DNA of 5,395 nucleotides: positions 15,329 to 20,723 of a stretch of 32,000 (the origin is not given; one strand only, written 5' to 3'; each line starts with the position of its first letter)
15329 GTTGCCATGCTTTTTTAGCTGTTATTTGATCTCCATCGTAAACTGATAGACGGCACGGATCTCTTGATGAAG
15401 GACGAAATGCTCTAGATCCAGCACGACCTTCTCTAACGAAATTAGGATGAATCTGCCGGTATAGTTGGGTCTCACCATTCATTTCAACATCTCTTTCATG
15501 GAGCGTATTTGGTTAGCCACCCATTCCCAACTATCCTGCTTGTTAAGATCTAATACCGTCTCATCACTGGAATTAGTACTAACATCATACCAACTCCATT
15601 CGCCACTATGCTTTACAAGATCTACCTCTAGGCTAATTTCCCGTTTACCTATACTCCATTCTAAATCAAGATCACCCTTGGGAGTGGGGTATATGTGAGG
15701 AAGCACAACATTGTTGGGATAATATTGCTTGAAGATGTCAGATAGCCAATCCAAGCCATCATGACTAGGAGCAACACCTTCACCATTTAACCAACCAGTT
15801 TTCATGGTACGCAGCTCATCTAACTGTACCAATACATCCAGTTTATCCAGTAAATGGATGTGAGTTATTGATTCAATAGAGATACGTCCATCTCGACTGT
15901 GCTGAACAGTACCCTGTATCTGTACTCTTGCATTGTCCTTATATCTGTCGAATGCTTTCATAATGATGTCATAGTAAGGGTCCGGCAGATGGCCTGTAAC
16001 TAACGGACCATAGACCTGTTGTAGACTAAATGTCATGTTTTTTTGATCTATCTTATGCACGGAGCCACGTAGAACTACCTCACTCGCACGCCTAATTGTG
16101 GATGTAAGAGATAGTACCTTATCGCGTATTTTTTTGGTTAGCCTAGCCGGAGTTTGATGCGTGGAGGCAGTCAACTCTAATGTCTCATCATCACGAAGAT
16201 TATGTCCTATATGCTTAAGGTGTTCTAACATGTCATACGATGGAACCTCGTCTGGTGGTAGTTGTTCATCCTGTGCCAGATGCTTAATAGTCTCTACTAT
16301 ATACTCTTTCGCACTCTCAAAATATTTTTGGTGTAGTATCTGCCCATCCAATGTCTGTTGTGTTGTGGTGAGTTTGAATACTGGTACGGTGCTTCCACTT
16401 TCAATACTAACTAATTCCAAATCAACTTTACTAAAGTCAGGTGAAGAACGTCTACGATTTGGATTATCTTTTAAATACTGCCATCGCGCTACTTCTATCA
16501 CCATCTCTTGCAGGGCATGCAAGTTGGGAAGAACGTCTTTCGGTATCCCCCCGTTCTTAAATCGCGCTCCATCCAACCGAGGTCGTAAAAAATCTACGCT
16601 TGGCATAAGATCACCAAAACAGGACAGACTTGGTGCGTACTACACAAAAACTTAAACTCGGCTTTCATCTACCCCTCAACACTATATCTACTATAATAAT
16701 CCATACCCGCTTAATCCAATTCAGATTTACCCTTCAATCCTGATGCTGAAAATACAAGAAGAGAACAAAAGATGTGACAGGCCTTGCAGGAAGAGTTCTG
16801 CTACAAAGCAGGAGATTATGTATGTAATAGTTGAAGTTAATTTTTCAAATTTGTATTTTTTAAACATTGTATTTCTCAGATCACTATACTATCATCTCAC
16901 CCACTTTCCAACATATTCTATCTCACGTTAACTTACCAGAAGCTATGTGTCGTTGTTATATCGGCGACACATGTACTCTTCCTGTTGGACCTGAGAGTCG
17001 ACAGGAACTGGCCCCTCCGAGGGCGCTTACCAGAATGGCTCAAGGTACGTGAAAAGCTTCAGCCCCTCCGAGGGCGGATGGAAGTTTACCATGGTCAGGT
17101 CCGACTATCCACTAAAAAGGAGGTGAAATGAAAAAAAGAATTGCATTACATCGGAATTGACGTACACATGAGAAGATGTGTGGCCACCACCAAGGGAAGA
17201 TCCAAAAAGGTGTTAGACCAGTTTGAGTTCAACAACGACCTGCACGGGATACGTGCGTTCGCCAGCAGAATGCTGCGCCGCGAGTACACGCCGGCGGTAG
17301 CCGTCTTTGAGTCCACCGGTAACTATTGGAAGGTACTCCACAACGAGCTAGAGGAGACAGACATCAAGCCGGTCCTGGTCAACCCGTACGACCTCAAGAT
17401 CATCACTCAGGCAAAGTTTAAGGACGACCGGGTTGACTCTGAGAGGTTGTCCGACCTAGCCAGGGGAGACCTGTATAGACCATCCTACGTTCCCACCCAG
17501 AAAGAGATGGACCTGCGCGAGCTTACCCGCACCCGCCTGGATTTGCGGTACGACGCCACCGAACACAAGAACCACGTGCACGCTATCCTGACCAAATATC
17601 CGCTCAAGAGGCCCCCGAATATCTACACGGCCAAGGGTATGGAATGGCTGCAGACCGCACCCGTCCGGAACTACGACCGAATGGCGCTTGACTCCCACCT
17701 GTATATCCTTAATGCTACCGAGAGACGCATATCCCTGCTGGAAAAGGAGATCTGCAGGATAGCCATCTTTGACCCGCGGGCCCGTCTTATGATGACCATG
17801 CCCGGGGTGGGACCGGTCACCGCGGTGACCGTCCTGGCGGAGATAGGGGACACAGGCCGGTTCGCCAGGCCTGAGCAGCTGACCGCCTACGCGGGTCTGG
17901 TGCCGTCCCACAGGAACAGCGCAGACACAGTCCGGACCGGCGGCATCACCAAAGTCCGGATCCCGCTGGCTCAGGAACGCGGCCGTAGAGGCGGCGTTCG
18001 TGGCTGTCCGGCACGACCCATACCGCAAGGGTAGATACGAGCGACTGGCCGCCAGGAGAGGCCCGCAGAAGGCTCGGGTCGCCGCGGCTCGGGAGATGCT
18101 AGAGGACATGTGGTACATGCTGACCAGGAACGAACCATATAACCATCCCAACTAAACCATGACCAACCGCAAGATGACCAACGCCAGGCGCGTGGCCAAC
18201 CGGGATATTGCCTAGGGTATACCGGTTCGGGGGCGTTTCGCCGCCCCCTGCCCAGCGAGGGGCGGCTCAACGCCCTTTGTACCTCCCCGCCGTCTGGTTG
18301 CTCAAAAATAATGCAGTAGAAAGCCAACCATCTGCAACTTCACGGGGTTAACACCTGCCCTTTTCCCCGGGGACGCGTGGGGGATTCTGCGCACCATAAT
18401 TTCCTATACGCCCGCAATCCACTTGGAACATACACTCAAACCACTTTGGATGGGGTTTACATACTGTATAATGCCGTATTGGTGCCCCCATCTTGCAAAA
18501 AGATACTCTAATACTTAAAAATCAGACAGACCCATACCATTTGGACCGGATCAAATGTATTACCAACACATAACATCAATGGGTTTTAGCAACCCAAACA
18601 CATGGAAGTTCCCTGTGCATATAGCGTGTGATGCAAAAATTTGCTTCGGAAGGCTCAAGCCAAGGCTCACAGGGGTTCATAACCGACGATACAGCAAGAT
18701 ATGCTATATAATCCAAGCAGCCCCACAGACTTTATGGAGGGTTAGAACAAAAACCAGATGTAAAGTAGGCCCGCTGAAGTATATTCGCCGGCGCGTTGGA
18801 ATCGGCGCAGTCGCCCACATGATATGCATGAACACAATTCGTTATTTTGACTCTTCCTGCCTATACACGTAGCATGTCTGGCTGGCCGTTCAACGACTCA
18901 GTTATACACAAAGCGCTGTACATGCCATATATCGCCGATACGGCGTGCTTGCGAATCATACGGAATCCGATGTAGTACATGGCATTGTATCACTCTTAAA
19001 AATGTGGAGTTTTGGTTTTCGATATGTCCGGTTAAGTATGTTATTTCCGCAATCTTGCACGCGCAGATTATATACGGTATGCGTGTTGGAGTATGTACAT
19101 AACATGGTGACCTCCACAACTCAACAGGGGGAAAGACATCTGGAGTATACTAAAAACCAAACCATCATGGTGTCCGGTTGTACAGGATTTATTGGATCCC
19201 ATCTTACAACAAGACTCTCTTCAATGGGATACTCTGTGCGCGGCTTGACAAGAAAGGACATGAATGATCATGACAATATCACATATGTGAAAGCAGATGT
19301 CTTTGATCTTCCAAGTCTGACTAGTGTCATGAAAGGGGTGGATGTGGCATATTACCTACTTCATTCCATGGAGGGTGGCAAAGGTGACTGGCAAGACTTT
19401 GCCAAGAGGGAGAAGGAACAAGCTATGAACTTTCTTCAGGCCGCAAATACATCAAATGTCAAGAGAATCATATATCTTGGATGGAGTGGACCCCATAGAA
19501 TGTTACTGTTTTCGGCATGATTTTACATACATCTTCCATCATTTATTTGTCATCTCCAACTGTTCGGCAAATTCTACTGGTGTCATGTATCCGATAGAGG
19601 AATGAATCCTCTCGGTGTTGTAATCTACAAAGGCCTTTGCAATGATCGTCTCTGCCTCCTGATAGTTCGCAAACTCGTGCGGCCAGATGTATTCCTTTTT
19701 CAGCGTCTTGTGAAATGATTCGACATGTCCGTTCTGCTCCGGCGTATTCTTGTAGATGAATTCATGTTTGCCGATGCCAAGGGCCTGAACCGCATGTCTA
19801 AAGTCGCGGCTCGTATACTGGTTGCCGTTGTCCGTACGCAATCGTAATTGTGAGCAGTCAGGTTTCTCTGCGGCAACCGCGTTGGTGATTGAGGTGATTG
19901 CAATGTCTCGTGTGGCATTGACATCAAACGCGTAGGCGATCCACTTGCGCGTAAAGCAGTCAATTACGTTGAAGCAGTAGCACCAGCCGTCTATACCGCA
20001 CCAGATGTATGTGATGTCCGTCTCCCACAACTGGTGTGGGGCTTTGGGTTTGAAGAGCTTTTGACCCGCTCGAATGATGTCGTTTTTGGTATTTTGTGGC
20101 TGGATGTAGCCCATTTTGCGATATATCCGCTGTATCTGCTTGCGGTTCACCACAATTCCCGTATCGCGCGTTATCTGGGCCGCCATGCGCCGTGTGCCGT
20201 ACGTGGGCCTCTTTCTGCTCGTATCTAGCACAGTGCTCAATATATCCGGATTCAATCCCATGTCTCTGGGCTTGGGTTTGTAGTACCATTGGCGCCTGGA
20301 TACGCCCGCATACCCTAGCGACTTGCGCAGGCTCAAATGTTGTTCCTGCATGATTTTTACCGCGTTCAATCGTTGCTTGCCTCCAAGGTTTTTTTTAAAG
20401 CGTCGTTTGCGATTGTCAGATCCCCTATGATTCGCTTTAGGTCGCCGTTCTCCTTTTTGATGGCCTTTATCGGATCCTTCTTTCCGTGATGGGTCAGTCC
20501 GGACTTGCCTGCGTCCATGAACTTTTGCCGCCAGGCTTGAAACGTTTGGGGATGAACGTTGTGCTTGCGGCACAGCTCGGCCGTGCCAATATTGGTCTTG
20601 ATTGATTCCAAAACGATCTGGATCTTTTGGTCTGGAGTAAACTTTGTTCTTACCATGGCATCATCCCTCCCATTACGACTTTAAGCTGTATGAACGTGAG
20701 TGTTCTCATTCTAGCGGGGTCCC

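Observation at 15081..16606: Translationally coupled 375-aa/133-aa operon of unknown function: candidate toxin-antitoxin or abortive-infection pair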

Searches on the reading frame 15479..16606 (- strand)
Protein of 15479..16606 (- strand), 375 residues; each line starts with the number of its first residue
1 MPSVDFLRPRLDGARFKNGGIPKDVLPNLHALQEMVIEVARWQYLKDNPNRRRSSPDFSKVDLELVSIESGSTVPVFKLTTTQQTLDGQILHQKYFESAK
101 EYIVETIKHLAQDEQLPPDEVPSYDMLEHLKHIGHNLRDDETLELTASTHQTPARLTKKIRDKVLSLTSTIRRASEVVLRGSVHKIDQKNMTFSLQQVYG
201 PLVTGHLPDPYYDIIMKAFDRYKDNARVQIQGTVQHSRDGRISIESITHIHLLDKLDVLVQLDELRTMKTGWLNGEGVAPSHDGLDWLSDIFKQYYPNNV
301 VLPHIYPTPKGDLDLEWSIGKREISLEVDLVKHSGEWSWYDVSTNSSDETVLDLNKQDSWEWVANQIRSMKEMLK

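Call 3: search_protein_families(library=pfam, proteins=[window:15479-16606:-], max_evalue=1)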
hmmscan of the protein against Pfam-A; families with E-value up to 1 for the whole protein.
window:15479-16606:- (375 aa): 2 families
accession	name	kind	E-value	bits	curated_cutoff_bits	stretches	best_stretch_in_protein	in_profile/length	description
PF16970.11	FimA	-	0.15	12.7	30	1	56-114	2-62/145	Type-1 fimbrial protein, A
PF19249.4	DUF5897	-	0.16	12.1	26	1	167-217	6-58/200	Family of unknown function (DUF5897)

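Call 4: search_protein_families(library=padloc, proteins=[window:15479-16606:-], max_evalue=1)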
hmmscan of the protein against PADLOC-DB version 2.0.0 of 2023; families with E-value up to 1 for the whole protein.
window:15479-16606:- (375 aa): 4 families
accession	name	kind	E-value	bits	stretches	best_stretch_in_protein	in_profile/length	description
PDLC04574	PDC-M32A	-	2.3e-111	370.3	1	3-371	4-372/376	-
PDLC04575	PDC-M32A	-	1e-100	335.4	1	1-370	1-370/375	-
PDLC04576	PDC-M32A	-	7.6e-45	151.3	1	4-367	6-370/375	-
PDLC04577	PDC-M32A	-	1.1e-17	62.2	2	10-151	11-154/384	-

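Call 5: search_protein_families(library=ncbifam, proteins=[window:15479-16606:-], max_evalue=1)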
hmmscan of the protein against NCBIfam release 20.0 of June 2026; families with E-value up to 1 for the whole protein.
window:15479-16606:- (375 aa): 1 family
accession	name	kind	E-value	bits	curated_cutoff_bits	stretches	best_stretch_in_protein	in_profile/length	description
NF000050.2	AAC_6p_A29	exception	0.017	14.9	250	1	256-288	61-93/131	aminoglycoside 6'-N-acetyltransferase AAC(6')-29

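Call 12: find_homologous_proteins(query=window:15479-16606:-)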
Query window:15479-16606:- (375 aa): 69 proteins with E <= 0.001 among 3762 candidates.
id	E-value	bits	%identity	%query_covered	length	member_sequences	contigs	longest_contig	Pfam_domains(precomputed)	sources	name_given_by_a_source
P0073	2.4e-251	851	100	100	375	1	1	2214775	-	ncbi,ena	-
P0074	2.7e-162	558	66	100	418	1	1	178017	-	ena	-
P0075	8.4e-151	520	62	99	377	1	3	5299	-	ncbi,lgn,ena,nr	ncbi:MAG: hypothetical protein F4245_00795 [Cenarchaeum sp. SB0678_bin_8]|nr:hypothetical protein [C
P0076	6.9e-150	517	60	99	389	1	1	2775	-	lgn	-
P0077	9.1e-142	491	60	98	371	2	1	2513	-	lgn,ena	-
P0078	6.8e-137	475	56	100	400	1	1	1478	-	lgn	-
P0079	1.1e-131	458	55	100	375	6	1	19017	-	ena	-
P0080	4.7e-111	390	49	98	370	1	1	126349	-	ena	-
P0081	2.3e-102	361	47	98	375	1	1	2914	-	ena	-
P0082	1.1e-99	352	45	99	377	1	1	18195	-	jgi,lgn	-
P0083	2.7e-95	338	42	100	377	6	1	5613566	-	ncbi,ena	-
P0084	5.9e-95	337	36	99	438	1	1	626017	-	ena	-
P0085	9.9e-93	329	42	99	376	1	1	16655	-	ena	-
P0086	1.5e-91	325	44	99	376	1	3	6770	-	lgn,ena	-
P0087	3.2e-91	324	42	99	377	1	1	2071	-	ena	-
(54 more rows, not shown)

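Call 24: predict_structure(alignment_id=A2)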
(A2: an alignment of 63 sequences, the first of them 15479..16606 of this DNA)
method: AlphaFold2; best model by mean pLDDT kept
length: 375 residues; sequences in the alignment: 63
mean_pLDDT: 91.3   pTM: 0.60
mean pLDDT of the five models: 91.3, 90.9, 89.5, 89.3, 88.0
residues with pLDDT >= 90: 278; 70-90: 82; 50-70: 15; < 50: 0
segments of 3 or more residues with pLDDT < 50: none
pLDDT, mean of each block of 10 residues (from residue 1): 92 91 93 93 89 86 93 94 83 94 91 76 71 89 93 92 79 77 96 96 94 97 96 82 92 96 96 96 97 95 97 96 96 97 92 98 96 86
secondary structure, 60 per line:
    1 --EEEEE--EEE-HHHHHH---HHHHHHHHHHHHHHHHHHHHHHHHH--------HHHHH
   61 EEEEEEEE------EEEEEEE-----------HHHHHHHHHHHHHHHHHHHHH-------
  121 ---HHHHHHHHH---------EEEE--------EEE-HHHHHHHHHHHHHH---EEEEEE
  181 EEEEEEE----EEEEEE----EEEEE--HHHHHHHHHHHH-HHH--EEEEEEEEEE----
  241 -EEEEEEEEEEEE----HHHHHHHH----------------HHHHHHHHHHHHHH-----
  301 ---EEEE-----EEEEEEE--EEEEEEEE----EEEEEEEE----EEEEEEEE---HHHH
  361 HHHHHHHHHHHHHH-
elements in order: E3-7 E10-12 H14-19 H23-47 H56-60 E61-68 E75-81 H93-113 H124-132 E142-145 E154-156 H158-171 E175-187 E192-197 E202-206 H209-220 E227-236 E242-253 H258-265 H282-295 E304-307 E313-319 E322-329 E334-341 E346-353 H357-374

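Call 31: search_solved_structures(query=A2, max_evalue=10, show_alignments=2)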
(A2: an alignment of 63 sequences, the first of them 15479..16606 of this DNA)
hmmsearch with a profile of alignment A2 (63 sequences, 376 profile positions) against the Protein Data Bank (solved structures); distinct sequences matched with E-value up to 10: 3.
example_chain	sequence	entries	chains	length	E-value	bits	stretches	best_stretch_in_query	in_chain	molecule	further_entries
1yxr_A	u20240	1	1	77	0.41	12.6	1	77-132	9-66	vacuolar protein sorting factor 4A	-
2jq9_A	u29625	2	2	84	0.44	12.5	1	77-133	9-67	Vacuolar protein sorting-associating protein 4A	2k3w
6qey_A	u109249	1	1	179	0.54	12.2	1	97-174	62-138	Insulin-like growth factor 2 mRNA-binding protein 1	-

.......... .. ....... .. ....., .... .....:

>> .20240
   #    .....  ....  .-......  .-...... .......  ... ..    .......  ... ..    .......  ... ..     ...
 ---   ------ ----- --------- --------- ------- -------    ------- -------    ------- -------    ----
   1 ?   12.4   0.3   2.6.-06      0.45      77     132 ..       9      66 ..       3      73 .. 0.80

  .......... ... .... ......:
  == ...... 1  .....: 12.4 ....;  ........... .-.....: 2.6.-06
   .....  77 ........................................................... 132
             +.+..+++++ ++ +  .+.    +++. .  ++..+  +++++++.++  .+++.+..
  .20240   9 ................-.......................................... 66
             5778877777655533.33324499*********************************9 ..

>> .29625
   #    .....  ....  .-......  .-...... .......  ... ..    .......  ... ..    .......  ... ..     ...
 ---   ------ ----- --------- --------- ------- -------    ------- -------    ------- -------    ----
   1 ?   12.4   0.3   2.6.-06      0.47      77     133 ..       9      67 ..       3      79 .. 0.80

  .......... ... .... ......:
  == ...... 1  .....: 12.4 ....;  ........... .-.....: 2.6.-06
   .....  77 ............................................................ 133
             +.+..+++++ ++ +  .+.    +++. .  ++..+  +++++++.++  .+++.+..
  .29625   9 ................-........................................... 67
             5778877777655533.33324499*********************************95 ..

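Call 32: fold_search(model_id=the predicted structure, library=pdb)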
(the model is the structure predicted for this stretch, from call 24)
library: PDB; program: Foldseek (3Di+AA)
matches with E <= 10: 1166; with E <= 0.001: 0
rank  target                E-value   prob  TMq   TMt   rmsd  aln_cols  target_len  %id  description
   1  6aqg_C                2.0e-03  0.89  0.16  0.13  16.3       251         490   13  Crystal Structure of Lysyl-tRNA Synthetase from Mycobacterium ulcerans complexed with L-lysine and Cladosporin (released 2017-08-30)
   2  9qbr                  2.2e-03  0.66  0.13  0.12  16.3       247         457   12  CRYSTAL STRUCTURE OF LYSYL-TRNA SYNTHETASE FROM Mycobacterium tuberculosis COMPLEXED WITH L-LYSINE AND INHIBITOR DDD0199 (released 2025-08-13)
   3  5vl1_A                2.8e-03  0.82  0.15  0.12  15.8       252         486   12  Crystal Structure of Lysyl-tRNA Synthetase from Mycobacterium ulcerans complexed with L-lysine (released 2017-05-10)
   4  6w1s_L                3.1e-03  0.20  0.13  0.10  22.1       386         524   10  Atomic model of the mammalian Mediator complex (released 2021-03-10)
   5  6aqg_D                3.7e-03  0.84  0.16  0.13  16.2       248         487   14  Crystal Structure of Lysyl-tRNA Synthetase from Mycobacterium ulcerans complexed with L-lysine and Cladosporin (released 2017-08-30)
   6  8bbz_AAA              5.5e-03  1.00  0.17  0.66   3.5        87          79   10  Crystal Structure of SilF (apo form) (released 2023-10-25)
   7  9hcj_T0               7.3e-03  0.11  0.08  0.04  21.7       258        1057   11  D. discoideum nuclear pore complex (released 2024-12-25)
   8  9jkl                  9.1e-03  0.72  0.16  0.13  16.1       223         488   11  LYSYL-TRNA SYNTHETASE(LysRS) COMPLEXED WITH LYSINE (released 2025-09-10)
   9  8d0b_C                1.1e-02  1.00  0.18  0.48   5.0       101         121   16  Human CST-DNA polymerase alpha/primase preinitiation complex bound to 4xTEL-foldback template (released 2022-06-22)
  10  6aqh_A                1.1e-02  0.63  0.15  0.12  16.3       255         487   12  Crystal Structure of Lysyl-tRNA Synthetase from Mycobacterium thermoresistibile complexed with L-lysine and Cladospori (released 2017-08-30)
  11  7qi8                  1.3e-02  0.51  0.14  0.12  16.3       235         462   13  CRYSTAL STRUCTURE OF LYSYL-TRNA SYNTHETASE FROM Mycobacterium tuberculosis COMPLEXED WITH L-LYSINE AND INHIBITOR (released 2022-10-19)
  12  9qc4                  1.4e-02  0.47  0.13  0.11  15.9       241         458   12  CRYSTAL STRUCTURE OF LYSYL-TRNA SYNTHETASE FROM Mycobacterium tuberculosis COMPLEXED WITH L-LYSINE AND INHIBITOR DDD0186 (released 2025-08-13)
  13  9qc3                  1.4e-02  0.47  0.13  0.12  16.2       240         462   13  CRYSTAL STRUCTURE OF LYSYL-TRNA SYNTHETASE FROM Mycobacterium tuberculosis COMPLEXED WITH L-LYSINE AND INHIBITOR DDD0199 (released 2025-08-13)
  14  7ui9_n                1.9e-02  0.23  0.17  0.12  18.8       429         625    9  Core Mediator-PICearly (Copy A) (released 2023-02-15)
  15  8bwv_B                2.0e-02  1.00  0.16  0.63   3.6        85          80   12  Crystal Structure of SilF Cu(I) (released 2024-01-24)
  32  4joi_C                5.8e-02  0.99  0.18  0.49   4.9       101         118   15  Crystal structure of the human telomeric Stn1-Ten1 complex (released 2013-05-29)
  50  3kdf_A                9.5e-02  0.99  0.16  0.48   4.1        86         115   19  X-ray Crystal Structure of the Human Replication Protein A Complex from Wheat Germ Cell Free Expression (released 2009-12-01)
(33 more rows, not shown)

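Call 35: search_protein_families(library=phrogs, proteins=[window:15479-16606:-], max_evalue=1)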
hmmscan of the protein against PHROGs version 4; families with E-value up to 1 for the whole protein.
window:15479-16606:- (375 aa): 1 family
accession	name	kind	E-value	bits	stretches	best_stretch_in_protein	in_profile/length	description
phrog_30544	-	unknown function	1.2e-51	176.6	1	7-358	6-355/372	-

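Call 79: find_encoding_contigs(protein=P0073, flank=2000, max_places=2)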
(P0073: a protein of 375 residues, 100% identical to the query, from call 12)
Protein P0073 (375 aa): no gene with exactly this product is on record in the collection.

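Call 80: find_encoding_contigs(protein=P0075, flank=3000, max_places=2)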
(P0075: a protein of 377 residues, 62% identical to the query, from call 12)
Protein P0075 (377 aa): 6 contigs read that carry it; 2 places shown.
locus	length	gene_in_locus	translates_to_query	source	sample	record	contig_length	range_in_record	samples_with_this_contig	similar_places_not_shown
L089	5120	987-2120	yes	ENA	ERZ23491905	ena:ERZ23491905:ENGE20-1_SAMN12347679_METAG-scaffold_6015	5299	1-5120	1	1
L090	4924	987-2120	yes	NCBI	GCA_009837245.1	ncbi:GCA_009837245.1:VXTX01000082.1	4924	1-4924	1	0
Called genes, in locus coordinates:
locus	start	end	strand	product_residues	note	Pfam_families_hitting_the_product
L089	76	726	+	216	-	PF10137:CAP12-PCTIR_TIR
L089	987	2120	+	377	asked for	-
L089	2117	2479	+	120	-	-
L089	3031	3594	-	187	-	-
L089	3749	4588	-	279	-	PF00970:FAD_binding_6, PF00175:NAD_binding_1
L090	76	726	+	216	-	PF10137:CAP12-PCTIR_TIR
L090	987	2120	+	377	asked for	-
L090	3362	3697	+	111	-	-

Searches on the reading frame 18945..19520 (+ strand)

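Call 36: search_protein_families(library=pfam, proteins=[window:18945-19520:+], max_evalue=0.001)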
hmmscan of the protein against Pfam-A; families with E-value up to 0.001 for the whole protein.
window:18945-19520:+ (191 aa): 5 families
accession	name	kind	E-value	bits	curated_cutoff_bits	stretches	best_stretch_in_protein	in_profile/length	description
PF01370.27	Epimerase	-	9.6e-12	45.3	20.9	1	74-179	1-114/240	NAD dependent epimerase/dehydratase family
PF13460.12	NAD_binding_10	-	2.1e-11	44.5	27.2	1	78-182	1-100/184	NAD(P)H-binding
PF05368.20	NmrA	-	2.8e-10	40.7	27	1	71-177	2-104/298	NmrA-like family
PF16363.11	GDP_Man_Dehyd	-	9.3e-06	25.7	27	1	75-116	1-43/332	GDP-mannose 4,6 dehydratase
PF01073.25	3Beta_HSD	-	2.3e-05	24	22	1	76-178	2-114/280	3-beta hydroxysteroid dehydrogenase/isomerase family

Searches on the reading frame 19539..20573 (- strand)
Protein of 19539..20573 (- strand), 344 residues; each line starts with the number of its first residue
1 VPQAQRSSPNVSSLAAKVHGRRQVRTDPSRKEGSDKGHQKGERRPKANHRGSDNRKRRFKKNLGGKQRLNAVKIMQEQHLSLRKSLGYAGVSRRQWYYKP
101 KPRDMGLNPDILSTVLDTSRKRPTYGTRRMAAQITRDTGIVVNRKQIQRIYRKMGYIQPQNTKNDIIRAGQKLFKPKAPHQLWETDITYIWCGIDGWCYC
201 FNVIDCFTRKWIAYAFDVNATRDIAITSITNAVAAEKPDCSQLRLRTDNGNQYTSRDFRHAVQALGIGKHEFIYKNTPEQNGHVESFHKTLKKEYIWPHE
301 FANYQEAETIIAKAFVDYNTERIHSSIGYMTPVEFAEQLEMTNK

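Call 36: search_protein_families(library=pfam, proteins=[window:19539-20573:-], max_evalue=0.001)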
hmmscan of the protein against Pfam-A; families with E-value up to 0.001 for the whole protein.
window:19539-20573:- (344 aa): 5 families
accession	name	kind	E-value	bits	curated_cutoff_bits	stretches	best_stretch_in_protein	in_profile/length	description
PF13683.12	rve_3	-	9.4e-19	67.4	26.5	1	269-332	4-67/67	Integrase core domain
PF00665.32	rve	-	9.7e-18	64.8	32.6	1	177-267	2-92/102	Integrase core domain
PF13276.12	HTH_21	-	4.2e-10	40.2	28.1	1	120-159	16-55/60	HTH-like domain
PF13333.12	rve_2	-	1.2e-08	35.4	22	1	285-338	1-54/56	Integrase core domain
PF13565.12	HTH_32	-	0.00076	20.4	33.7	0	87-150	13-72/73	Homeodomain-like domain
